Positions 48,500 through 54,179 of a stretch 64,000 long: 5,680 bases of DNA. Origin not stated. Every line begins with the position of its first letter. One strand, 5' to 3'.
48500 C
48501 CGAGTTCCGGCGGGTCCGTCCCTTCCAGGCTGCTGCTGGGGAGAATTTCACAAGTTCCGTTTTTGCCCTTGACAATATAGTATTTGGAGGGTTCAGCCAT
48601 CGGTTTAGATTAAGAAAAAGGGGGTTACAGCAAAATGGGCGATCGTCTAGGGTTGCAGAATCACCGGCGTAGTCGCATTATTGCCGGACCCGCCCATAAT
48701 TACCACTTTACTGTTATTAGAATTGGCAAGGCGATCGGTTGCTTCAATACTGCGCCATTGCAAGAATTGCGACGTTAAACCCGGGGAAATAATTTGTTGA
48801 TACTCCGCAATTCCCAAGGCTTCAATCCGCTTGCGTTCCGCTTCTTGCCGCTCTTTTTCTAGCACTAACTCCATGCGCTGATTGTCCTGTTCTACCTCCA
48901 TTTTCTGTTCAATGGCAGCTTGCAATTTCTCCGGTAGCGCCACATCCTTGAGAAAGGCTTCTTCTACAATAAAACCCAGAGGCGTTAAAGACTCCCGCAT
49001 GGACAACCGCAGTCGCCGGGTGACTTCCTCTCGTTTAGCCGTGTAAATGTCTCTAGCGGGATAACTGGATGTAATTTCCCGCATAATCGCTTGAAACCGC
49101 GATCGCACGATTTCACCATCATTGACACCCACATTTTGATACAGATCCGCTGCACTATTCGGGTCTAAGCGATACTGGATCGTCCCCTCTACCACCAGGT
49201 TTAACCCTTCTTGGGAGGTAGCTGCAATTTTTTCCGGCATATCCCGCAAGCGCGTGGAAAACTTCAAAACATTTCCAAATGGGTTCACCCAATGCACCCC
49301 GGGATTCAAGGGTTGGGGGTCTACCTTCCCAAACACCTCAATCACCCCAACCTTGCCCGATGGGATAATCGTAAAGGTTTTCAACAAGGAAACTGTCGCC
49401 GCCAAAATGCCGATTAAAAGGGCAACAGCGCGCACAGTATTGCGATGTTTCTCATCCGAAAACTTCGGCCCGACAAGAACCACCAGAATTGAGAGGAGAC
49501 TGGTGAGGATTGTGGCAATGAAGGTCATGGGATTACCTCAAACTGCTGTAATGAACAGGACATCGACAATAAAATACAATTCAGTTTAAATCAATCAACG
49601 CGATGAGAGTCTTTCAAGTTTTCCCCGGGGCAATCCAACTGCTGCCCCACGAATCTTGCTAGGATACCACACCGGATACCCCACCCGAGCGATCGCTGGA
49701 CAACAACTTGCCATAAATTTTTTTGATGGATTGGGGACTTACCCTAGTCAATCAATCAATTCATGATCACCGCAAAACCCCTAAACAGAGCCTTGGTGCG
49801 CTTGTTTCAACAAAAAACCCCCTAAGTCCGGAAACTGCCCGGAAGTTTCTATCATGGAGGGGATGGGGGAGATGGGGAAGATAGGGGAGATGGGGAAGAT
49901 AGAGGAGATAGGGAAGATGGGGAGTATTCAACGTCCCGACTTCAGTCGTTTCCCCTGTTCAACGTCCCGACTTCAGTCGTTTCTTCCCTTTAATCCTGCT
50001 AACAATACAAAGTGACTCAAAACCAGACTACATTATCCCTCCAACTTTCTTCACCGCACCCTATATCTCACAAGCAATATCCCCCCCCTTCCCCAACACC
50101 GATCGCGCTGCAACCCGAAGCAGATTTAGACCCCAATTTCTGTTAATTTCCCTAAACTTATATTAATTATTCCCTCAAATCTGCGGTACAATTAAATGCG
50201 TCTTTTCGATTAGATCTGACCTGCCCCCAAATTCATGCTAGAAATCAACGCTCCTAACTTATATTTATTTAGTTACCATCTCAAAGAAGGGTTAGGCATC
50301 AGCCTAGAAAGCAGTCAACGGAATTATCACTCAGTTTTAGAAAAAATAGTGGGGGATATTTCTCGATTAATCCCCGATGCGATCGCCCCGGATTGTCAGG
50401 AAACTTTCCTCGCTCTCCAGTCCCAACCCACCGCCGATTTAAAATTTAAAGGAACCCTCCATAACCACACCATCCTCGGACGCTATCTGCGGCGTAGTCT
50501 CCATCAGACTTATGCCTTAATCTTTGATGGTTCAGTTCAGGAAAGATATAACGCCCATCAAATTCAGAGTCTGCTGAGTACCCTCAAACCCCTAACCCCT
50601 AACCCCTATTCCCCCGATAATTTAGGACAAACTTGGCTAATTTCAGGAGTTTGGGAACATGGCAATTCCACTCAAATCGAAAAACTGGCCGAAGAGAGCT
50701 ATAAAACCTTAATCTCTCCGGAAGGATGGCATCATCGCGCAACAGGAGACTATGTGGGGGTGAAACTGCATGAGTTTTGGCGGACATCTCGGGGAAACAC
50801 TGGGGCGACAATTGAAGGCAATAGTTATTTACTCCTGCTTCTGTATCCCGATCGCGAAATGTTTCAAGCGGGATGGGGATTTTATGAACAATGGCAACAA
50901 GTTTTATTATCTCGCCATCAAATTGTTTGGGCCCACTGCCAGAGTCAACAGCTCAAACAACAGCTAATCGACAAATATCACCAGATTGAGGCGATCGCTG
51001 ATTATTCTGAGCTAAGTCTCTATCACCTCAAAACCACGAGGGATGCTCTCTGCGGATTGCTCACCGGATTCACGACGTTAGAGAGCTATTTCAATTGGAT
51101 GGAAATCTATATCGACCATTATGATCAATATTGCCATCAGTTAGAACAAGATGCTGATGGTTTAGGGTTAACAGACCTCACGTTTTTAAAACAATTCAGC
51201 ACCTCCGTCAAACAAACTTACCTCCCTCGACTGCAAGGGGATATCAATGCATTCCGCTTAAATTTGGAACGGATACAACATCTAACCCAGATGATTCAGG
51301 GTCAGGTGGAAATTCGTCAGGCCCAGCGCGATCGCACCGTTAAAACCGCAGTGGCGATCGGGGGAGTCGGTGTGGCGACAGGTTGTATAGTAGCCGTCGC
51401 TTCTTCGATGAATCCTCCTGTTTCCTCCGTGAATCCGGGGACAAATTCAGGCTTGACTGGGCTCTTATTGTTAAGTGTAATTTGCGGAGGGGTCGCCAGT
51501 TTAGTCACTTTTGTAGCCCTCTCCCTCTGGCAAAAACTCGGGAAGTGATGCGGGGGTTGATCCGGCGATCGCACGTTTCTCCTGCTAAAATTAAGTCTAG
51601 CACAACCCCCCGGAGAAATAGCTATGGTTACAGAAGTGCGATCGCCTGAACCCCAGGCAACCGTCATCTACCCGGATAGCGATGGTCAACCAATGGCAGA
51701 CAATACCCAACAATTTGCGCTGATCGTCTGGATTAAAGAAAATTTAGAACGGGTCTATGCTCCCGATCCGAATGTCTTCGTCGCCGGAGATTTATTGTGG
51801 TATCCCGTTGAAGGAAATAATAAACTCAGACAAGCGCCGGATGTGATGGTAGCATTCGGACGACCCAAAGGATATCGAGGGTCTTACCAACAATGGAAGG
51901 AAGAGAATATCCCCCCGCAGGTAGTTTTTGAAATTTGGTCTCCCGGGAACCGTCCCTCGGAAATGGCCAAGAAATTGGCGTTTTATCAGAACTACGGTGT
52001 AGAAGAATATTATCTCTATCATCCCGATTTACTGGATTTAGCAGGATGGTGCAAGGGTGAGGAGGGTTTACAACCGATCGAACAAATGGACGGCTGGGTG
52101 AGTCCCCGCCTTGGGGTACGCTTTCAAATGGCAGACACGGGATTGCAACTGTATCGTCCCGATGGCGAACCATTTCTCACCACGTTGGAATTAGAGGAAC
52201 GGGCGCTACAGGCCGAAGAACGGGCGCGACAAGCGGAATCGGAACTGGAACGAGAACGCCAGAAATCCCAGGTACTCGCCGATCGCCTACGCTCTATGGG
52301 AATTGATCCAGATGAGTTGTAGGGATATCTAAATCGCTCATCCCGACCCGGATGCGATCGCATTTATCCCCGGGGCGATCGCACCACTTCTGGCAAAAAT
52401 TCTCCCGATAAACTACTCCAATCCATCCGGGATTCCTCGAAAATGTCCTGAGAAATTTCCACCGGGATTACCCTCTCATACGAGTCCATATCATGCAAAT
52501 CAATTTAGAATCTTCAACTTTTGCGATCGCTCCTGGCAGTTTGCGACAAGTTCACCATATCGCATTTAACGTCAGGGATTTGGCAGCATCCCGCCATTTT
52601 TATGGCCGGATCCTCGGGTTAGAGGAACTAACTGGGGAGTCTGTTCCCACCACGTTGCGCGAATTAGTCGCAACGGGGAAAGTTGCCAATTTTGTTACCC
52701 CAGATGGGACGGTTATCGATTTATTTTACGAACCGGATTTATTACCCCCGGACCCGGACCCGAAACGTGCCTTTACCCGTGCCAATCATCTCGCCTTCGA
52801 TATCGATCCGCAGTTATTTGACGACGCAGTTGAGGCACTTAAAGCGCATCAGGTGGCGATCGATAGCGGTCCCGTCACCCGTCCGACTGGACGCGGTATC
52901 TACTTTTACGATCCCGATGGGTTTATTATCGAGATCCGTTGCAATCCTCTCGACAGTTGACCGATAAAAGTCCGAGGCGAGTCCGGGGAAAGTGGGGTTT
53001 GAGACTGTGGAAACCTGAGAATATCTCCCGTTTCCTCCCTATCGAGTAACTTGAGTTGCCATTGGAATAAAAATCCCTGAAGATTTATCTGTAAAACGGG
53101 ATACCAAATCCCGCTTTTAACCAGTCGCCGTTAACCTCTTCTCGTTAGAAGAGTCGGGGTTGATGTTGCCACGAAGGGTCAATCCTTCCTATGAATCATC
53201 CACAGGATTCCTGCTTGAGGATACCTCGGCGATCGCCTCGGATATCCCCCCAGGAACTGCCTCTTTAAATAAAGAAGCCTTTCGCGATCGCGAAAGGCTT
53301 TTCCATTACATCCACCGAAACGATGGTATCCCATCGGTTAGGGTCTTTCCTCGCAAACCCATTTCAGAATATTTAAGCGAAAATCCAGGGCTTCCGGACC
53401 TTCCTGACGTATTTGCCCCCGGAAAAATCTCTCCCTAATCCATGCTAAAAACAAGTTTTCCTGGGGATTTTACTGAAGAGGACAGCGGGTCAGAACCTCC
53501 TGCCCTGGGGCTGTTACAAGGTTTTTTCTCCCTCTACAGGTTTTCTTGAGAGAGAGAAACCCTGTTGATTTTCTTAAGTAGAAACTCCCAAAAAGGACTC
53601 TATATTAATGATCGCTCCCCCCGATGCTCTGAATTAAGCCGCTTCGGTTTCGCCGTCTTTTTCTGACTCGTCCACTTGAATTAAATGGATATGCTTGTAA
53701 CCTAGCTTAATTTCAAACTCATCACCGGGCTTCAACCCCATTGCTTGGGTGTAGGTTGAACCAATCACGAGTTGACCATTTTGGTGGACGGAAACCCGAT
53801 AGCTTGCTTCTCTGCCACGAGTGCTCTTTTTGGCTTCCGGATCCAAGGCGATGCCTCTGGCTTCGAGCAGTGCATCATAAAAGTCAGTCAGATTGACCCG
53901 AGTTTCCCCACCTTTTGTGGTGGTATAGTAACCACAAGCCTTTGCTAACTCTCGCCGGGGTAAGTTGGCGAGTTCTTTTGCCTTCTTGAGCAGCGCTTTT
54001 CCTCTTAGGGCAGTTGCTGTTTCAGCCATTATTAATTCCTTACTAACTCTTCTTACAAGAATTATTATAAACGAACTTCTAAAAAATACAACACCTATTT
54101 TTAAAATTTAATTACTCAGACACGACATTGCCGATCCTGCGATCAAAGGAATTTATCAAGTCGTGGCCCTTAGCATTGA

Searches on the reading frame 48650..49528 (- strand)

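Call 63: search_protein_families(library=pfam, proteins=[window:48650-49528:-], max_evalue=0.001)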
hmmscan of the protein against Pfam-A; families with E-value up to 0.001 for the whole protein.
window:48650-49528:- (293 aa): 2 families
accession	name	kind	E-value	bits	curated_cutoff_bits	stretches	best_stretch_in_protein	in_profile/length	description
PF01145.31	Band_7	-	1.3e-30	107.2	23.6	1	54-227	2-166/176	SPFH domain / Band 7 family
PF13421.11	Band_7_1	-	0.00072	19.7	24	0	139-211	139-208/211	SPFH domain-Band 7 family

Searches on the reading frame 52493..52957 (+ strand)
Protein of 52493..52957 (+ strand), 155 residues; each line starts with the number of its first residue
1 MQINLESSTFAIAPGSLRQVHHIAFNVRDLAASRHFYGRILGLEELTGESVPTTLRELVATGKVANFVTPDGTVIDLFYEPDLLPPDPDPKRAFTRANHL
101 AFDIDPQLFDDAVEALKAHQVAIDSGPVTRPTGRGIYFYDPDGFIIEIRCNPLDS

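Call 26: search_protein_families(library=pfam, proteins=[window:52493-52957:+], max_evalue=0.01)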
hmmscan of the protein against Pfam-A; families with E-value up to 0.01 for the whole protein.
window:52493-52957:+ (155 aa): 3 families
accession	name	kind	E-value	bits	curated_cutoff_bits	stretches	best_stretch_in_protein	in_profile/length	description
PF00903.31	Glyoxalase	-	2.8e-17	63.7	20.6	1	20-148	2-121/121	Glyoxalase/Bleomycin resistance protein/Dioxygenase superfamily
PF13669.12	Glyoxalase_4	-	2.1e-06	28.4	27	1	21-138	1-109/109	Glyoxalase/Bleomycin resistance protein/Dioxygenase superfamily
PF12681.13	Glyoxalase_2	-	0.00065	20.1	30.1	0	98-148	61-113/118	Glyoxalase-like domain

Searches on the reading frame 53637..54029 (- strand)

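Call 26: search_protein_families(library=pfam, proteins=[window:53637-54029:-], max_evalue=0.01)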
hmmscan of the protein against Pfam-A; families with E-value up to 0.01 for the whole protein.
window:53637-54029:- (131 aa): 1 family
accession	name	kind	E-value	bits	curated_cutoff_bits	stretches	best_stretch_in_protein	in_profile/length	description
PF14250.11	AbrB-like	-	7.6e-35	119.3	25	1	49-116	1-70/70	AbrB-like transcriptional regulator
